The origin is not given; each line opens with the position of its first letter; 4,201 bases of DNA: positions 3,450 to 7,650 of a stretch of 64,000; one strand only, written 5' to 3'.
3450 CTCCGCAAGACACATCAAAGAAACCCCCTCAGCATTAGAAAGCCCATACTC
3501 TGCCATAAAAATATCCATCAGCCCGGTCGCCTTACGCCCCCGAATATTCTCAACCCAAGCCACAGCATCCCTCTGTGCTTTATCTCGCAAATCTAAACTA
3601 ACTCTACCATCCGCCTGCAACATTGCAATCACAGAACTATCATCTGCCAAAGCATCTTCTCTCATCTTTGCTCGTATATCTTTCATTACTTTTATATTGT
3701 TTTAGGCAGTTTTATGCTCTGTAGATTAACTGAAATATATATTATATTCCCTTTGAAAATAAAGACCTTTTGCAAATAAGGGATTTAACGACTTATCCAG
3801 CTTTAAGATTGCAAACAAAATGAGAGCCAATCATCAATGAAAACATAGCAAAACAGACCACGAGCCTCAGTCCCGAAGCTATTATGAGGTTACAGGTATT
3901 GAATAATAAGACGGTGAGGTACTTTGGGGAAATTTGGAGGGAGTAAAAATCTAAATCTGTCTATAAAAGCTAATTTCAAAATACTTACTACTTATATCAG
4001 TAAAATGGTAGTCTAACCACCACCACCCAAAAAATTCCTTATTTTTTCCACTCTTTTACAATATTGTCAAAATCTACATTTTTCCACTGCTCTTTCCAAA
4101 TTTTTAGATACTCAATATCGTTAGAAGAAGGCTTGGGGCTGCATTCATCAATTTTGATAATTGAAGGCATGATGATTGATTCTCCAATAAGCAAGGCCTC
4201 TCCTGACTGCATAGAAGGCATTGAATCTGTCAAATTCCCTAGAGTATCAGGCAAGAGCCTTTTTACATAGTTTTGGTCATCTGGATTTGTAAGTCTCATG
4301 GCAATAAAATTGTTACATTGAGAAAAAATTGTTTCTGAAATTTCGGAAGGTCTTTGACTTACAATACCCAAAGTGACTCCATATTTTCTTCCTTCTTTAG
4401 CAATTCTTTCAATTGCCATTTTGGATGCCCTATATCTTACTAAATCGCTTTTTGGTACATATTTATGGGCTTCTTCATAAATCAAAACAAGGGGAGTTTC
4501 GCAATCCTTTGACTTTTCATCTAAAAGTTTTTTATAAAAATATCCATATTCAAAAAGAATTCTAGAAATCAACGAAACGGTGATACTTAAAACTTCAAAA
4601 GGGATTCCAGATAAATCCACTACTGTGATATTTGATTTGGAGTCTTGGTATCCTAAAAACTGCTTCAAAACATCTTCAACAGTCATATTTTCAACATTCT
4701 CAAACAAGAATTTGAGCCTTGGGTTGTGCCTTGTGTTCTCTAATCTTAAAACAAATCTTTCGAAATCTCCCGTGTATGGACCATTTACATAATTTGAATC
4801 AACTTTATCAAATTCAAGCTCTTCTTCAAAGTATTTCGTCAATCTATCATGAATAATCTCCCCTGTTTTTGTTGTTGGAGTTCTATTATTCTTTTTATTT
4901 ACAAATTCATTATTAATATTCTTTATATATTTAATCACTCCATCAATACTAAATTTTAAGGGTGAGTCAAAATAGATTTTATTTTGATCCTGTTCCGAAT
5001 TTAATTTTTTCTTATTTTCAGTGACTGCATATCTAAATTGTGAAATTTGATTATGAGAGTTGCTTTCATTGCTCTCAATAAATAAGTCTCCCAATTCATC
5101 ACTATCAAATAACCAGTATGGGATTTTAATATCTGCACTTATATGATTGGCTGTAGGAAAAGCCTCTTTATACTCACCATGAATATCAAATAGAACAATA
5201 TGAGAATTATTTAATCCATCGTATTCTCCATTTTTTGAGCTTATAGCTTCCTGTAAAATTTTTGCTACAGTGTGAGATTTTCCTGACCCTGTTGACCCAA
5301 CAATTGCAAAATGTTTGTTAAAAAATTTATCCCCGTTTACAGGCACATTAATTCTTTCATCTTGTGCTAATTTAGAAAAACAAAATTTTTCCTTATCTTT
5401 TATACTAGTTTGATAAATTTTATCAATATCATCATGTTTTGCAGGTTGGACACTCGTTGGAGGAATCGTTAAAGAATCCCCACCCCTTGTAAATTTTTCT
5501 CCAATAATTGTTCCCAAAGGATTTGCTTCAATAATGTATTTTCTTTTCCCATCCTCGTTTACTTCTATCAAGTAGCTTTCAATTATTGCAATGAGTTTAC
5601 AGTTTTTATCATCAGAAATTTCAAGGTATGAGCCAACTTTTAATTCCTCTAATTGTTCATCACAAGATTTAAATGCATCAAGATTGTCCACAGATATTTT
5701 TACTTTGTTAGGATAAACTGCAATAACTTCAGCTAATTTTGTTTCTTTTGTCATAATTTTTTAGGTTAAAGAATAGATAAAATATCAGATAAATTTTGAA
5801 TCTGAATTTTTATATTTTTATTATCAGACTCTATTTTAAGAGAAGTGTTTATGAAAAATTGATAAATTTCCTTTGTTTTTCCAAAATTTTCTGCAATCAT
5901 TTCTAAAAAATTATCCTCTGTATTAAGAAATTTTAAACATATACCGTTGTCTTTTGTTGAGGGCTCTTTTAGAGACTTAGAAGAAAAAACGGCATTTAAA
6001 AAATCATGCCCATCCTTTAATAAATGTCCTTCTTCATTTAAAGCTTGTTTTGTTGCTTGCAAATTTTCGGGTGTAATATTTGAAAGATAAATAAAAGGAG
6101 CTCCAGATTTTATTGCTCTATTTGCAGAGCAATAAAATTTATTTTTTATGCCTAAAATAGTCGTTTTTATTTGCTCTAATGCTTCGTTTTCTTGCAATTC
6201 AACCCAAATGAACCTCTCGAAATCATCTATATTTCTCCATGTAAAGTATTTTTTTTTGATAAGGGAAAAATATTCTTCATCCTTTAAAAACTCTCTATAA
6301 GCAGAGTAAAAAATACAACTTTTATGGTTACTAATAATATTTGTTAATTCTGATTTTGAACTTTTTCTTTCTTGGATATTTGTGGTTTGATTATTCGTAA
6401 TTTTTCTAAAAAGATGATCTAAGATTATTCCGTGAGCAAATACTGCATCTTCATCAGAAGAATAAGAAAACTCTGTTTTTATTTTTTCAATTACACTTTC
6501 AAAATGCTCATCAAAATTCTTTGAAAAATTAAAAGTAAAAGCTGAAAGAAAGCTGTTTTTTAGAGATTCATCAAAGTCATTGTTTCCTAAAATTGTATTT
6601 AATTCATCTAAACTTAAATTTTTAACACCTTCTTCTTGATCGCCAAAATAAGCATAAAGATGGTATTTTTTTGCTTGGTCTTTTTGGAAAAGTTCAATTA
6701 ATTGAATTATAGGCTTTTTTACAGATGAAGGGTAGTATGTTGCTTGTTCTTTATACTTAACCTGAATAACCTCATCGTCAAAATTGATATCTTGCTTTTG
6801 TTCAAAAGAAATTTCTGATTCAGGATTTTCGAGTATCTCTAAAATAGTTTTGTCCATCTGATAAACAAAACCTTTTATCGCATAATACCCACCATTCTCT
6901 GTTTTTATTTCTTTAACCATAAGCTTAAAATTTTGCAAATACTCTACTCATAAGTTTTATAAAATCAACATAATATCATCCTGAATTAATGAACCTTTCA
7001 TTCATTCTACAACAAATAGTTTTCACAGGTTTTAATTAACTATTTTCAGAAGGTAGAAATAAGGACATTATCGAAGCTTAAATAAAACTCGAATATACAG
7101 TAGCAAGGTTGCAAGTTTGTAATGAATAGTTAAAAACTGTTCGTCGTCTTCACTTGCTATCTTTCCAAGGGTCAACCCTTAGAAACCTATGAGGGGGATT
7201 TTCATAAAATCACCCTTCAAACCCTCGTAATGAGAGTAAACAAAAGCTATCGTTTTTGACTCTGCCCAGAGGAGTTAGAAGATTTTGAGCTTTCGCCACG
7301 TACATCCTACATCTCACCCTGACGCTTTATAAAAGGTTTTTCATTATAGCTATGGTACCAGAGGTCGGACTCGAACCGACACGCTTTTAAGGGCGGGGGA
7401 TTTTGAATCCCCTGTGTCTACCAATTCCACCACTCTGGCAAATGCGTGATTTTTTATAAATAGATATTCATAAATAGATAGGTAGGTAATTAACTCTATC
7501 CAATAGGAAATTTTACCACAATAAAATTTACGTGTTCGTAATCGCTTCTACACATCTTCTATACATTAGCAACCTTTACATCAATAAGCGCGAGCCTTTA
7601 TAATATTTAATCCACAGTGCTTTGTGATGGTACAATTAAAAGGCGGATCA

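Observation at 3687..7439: Low-GC two-gene HerA-ATPase module beside leuX-type tRNA-Leu(CAA): candidate anti-phage defence islet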

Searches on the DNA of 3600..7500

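Call 60: search_rna_families(source=window, start=3600, end=7500, threshold=evalue, max_evalue=1)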
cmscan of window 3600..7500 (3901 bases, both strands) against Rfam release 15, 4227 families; matches with E-value up to 1: 2.
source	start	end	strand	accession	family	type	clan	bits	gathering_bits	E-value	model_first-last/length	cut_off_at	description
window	7356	7439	-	RF00005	tRNA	Gene; tRNA;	CL00001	53.7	29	5.9e-10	1-71/71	no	tRNA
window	7176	7301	+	RF00263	SNORA68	Gene; snRNA; snoRNA; HACA-box;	-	23.1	43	0.34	1-133/133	no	Small nucleolar RNA SNORA68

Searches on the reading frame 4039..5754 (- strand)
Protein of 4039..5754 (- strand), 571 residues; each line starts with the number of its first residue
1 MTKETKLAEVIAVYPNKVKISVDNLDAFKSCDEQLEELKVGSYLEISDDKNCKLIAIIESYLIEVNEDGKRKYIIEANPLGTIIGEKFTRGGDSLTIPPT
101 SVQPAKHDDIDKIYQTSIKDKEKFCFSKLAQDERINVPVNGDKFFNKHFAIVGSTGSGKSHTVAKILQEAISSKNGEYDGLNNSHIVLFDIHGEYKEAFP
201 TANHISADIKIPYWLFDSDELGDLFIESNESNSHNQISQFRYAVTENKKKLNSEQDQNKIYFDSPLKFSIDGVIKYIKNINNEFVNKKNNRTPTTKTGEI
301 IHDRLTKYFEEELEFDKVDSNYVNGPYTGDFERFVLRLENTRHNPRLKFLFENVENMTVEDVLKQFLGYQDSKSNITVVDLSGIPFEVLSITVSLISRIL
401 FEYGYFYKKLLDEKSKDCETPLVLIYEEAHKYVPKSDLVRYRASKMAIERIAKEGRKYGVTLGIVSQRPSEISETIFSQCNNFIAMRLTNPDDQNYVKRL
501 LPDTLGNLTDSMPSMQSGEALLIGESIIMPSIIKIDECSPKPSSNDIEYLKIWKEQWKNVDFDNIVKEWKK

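Call 9: search_protein_families(library=pfam, proteins=[window:4039-5754:-], max_evalue=0.1)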
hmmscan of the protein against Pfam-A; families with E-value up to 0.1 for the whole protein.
window:4039-5754:- (571 aa): 8 families
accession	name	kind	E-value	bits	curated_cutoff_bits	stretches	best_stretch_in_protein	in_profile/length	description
PF01935.23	DUF87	-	6e-35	121.8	23.2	1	127-398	4-218/220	Helicase HerA, central domain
PF01580.24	FtsK_SpoIIIE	-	1.4e-06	28.4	24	1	135-173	27-66/221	FtsK/SpoIIIE family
PF10412.15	TrwB_AAD_bind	-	1.9e-05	24.2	20.5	1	146-203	15-63/387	Type IV secretion-system coupling protein DNA-binding domain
PF05872.18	HerA_C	-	3.6e-05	23.1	22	1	417-501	253-336/502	Helicase HerA-like C-terminal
PF13401.12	AAA_22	-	0.011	16.5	27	0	148-186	7-36/130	AAA domain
PF04851.21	ResIII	-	0.026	14.9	22.5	0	146-175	23-52/164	Type III restriction enzyme, res subunit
PF12846.13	AAA_10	-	0.033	13.7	27.5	1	139-200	14-69/362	AAA-like domain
PF00005.33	ABC_tran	-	0.065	14.3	25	0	147-178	12-42/137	ABC transporter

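Call 10: search_protein_families(library=padloc, proteins=[window:4039-5754:-], max_evalue=0.1)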
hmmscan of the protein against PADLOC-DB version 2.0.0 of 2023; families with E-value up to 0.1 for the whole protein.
window:4039-5754:- (571 aa): 16 families
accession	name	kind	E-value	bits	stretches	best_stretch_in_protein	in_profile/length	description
PDLC02188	HerA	-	1.1e-252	838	1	3-571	4-578/578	-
PDLC04105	HerA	-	3.9e-138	459.5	1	2-571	7-571/576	-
PDLC04104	HerA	-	2.9e-79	264.5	2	312-563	114-365/379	-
PDLC04102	HerA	-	2.5e-78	262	2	334-559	415-643/654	-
PDLC04098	HerA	-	1.5e-74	249.8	2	242-570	357-684/686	-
PDLC04106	HerA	-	3.6e-69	232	2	252-570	346-663/667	-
PDLC02185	HerA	-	2.9e-53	179.5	1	93-556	109-582/585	-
PDLC04100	HerA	-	1.6e-49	167.1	2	359-558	385-577/580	-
PDLC04103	HerA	-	1.7e-49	166.7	1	116-556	142-577/579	-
PDLC04097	HerA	-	1.7e-47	160.4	2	300-556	363-614/618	-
PDLC04101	HerA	-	1.4e-42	143.9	1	112-392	134-396/400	-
PDLC04107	HerA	-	1.5e-24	84.6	1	113-268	136-304/306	-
PDLC04140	mad8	-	1.1e-21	75.7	1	146-525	27-289/314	mads_8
PDLC04099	HerA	-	3.8e-19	66.8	1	114-197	137-212/214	-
PDLC01055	HerA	-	1.3e-14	52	2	414-494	414-485/532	Type III coevolved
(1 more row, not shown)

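Call 11: search_protein_families(library=ncbifam, proteins=[window:4039-5754:-], max_evalue=0.1)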
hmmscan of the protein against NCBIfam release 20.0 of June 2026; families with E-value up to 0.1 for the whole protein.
window:4039-5754:- (571 aa): 11 families
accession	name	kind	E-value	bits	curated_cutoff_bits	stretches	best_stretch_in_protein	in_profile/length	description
NF042944.1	HerA_antiphage_2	equivalog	4.8e-253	841.1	850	1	8-569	1-576/576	anti-phage-associated helicase HerA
NF042943.1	HerA_antiphage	equivalog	8.2e-50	169.9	800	2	359-553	379-566/566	anti-phage-associated helicase HerA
NF040937.1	HerA_Thermprot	equivalog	9.3e-43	146.3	800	2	285-558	227-484/487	DNA double-strand break repair helicase HerA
NF040819.1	helicase_HerA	equivalog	1.7e-38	132.5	970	1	120-558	130-540/561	DNA double-strand break repair helicase HerA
NF053655.1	CedD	equivalog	1.6e-21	76.6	600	2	349-536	363-526/527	DNA-translocating ATPase CedD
NF033849.1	ser_rich_anae_1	subfamily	1.8e-14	52.1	650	1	328-497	935-1099/1163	serine-rich protein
TIGR03925.1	T7SS_EccC_b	equivalog_domain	4.4e-06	25.3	346.55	2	128-198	343-408/564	type VII secretion protein EccCb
NF041214.1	plasmid_TraB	equivalog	0.00038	19.1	800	0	147-173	249-275/639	plasmid transfer protein TraB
TIGR03499.1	FlhF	equivalog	0.0019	18.2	174.15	1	133-167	183-219/286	flagellar biosynthesis GTPase FlhF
TIGR02868.1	CydC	equivalog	0.061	11.9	329.05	1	146-178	361-392/530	thiol reductant ABC exporter subunit CydC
TIGR04520.1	ECF_ATPase_1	equivalog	0.069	12.6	315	0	146-177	28-58/269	energy-coupling factor transporter ATPase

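Call 13: search_solved_structures(query=window:4039-5754:-, max_evalue=0.001, show_alignments=1)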
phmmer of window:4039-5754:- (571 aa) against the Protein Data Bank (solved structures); distinct sequences matched with E-value up to 0.001: 11.
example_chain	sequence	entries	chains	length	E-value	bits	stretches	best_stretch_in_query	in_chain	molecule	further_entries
8xau_A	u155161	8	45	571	8.6e-185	618.7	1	8-571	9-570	ATP-binding protein | HerA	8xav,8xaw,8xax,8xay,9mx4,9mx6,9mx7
9c1m_M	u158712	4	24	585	6.5e-143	480.4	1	6-571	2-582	ATP-binding protein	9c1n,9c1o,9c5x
8ziq_M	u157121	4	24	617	2.5e-132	445.5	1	69-570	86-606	HerA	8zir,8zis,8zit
8wiv_A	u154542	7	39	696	9.5e-50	172.9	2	343-570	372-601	Helicase HerA central domain-containing protein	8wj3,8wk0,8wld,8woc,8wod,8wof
9x1l_A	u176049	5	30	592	6.1e-31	110.9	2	414-538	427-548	DNA helicase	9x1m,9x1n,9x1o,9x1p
4d2i_A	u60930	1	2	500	3e-30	108.6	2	351-555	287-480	HERA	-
8j4u_M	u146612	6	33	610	3.2e-28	101.9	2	406-558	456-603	Nucleoside triphosphate hydrolase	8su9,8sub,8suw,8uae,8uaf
8yho_A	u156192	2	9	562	3.6e-24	88.5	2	385-542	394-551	DUF87 domain-containing protein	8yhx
8wet_A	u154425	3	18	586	3.7e-05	25.8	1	423-500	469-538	TdpA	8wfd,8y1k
11kk_A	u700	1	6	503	0.0001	24.3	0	403-508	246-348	HerA like helicase YjgR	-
7es4_A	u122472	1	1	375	0.00016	23.7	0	137-199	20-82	DNA phosphorothioation-dependent restriction protein DptH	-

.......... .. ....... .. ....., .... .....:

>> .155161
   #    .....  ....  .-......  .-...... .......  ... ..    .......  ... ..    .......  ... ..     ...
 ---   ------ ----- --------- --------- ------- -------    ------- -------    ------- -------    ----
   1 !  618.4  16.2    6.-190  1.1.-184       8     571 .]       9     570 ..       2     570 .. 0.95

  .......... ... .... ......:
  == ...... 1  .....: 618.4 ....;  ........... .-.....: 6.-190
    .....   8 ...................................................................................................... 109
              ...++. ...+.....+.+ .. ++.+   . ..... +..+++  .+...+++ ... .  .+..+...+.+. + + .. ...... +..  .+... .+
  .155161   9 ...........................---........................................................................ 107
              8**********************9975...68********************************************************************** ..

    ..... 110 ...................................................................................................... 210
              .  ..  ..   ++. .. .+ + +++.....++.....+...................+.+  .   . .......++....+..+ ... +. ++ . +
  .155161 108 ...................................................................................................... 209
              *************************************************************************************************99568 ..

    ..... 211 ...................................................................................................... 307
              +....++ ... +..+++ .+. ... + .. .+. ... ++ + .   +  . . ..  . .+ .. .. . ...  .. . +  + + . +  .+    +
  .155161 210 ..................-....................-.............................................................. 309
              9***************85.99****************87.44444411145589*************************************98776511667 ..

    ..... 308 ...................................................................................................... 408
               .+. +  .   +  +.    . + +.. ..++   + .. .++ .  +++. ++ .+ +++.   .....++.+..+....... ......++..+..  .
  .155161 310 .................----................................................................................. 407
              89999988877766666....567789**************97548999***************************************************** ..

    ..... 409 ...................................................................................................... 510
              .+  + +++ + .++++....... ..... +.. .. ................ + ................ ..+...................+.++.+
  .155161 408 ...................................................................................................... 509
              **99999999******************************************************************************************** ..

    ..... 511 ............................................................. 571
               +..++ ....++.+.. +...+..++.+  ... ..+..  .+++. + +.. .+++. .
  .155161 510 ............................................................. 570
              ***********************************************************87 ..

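Call 24: find_encoding_contigs(protein=window:4039-5754:-, flank=10000, max_places=10)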
Protein window:4039-5754:- (571 aa): 2 contigs read that carry it; 1 place shown.
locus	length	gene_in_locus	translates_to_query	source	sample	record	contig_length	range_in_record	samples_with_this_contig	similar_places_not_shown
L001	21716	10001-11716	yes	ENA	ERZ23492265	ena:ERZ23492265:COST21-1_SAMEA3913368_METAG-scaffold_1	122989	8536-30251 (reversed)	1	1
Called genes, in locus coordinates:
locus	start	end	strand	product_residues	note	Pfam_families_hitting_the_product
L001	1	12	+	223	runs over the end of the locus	PF01493:GXGXG (weak)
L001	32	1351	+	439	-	PF01645:Glu_synthase, PF01070:FMN_dh, PF00478:IMPDH, PF03060:NMO, PF00977:His_biosynth (faint), PF01645:Glu_synthase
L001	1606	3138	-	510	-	PF01435:Peptidase_M48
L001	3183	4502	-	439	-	PF00709:Adenylsucc_synt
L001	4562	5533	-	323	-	PF13393:tRNA-synt_His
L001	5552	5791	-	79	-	PF09838:DUF2065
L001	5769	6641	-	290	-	PF01145:Band_7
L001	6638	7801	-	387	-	PF01145:Band_7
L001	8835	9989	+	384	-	-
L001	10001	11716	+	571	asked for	PF01580:FtsK_SpoIIIE (faint), PF01935:DUF87, PF10412:TrwB_AAD_bind (faint)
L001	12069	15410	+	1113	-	PF14850:Pro_dh-DNA_bdg, PF01619:Pro_dh, PF00171:Aldedh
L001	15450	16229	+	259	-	PF01764:Lipase_3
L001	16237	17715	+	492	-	PF12161:HsdM_N (weak), PF02384:N6_Mtase, PF07669:Eco57I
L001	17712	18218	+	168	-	PF13412:HTH_24, PF08279:HTH_11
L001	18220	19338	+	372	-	PF01420:Methylase_S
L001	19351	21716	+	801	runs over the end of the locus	PF13166:AAA_13, PF13304:AAA_21 (faint)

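Call 53: search_protein_families(library=padloc, proteins=[L017:17352-18272:+, L017:18291-19973:+, L001:19351-21716:+, L001:15450-16229:+], max_evalue=0.001)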
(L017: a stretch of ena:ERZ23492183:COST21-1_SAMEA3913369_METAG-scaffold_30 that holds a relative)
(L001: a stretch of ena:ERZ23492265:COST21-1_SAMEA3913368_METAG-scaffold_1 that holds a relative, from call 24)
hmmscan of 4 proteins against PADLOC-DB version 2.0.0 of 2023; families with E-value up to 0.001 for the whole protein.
L017:17352-18272:+ (306 aa): 26 families (the best 25 are shown)
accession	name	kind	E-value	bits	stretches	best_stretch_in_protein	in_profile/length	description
PDLC04092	SIR2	-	1.1e-95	318.6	1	5-305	4-318/318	-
PDLC04087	SIR2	-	5.1e-69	230.7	2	47-304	67-341/343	-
PDLC04082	SIR2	-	1.3e-45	153.9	1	49-302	66-339/345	-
PDLC04096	SIR2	-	9.2e-40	134.6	1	96-304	7-228/230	-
PDLC04078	SIR2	-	7.5e-32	108.5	1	153-303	10-168/171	-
PDLC04093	SIR2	-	1.3e-26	91.5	1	62-247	106-302/395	-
PDLC04086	SIR2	-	9.1e-26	89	2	148-303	193-356/361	-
PDLC04077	SIR2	-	3.4e-24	83.4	1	185-303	13-130/135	-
PDLC04091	SIR2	-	1.1e-23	82.1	1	68-301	82-338/345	-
PDLC04094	SIR2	-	1.9e-23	81.3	1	41-247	71-293/399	-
PDLC04083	SIR2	-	2.6e-21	73.9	1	40-284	60-341/371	-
PDLC04088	SIR2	-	3.5e-21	73.8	1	111-247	173-325/390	-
PDLC04074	SIR2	-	3.5e-20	70.4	1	52-305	80-355/357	-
PDLC04075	SIR2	-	6.2e-20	69.3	1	62-279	138-378/414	-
PDLC02414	Aga_SIR2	-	9.6e-20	69.1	1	64-278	67-282/313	-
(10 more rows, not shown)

L017:18291-19973:+ (560 aa): 17 families
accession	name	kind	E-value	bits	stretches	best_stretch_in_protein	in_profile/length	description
PDLC04105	HerA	-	1.8e-219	728.1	1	2-559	7-573/576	-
PDLC04104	HerA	-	4.7e-160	530.5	1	185-560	3-376/379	-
PDLC04101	HerA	-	8.7e-135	447.5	1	3-385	10-397/400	-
PDLC02188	HerA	-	1.3e-93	312.8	2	312-550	325-571/578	-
PDLC04107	HerA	-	7e-89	295.9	1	4-288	11-305/306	-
PDLC04102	HerA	-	1.1e-74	250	2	319-547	412-645/654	-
PDLC04098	HerA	-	1.1e-67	227.2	2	275-545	404-672/686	-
PDLC04106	HerA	-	2.3e-66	222.7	2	271-553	379-660/667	-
PDLC04099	HerA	-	4.6e-65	216.9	1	3-198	8-213/214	-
PDLC04103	HerA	-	1.1e-58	197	2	309-542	346-577/579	-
PDLC04100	HerA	-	4.9e-49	165.5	2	352-545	386-578/580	-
PDLC02185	HerA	-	3.4e-48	162.7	2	355-543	392-583/585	-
PDLC04097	HerA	-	8.2e-41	138.3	2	350-544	416-616/618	-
PDLC01055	HerA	-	5.2e-22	76.3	2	367-486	382-491/532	Type III coevolved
PDLC04140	mad8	-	4.2e-19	67.2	1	155-517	28-295/314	mads_8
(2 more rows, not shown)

L001:19351-21716:+ (788 aa): 11 families
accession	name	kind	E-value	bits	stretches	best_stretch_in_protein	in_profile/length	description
PDLC04887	PDC-S06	-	1.8e-295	980.6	1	1-788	1-776/790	-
PDLC04894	PDC-S06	-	2e-118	394.9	1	1-788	1-731/740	-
PDLC04896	PDC-S06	-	2.5e-92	308.7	1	1-788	1-724/732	-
PDLC04897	PDC-S06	-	7.2e-78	260.9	1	27-724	16-668/727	-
PDLC04890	PDC-S06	-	2.2e-49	166.7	1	31-749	21-681/732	-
PDLC04886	PDC-S06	-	1.4e-45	154.4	1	33-666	24-609/727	-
PDLC04898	PDC-S06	-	5.4e-16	56.1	1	39-631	33-616/752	-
PDLC03859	LmuB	-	8.3e-11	39.8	1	105-640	149-598/611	-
PDLC02360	PrrC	-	1.2e-07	29.1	1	375-665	16-243/372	PrrC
PDLC04895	PDC-S06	-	2.2e-07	27.8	1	1-665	1-663/784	-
PDLC03865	LmuB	-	0.0001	18.6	1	561-634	913-986/1007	-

L001:15450-16229:+ (259 aa): 0 families
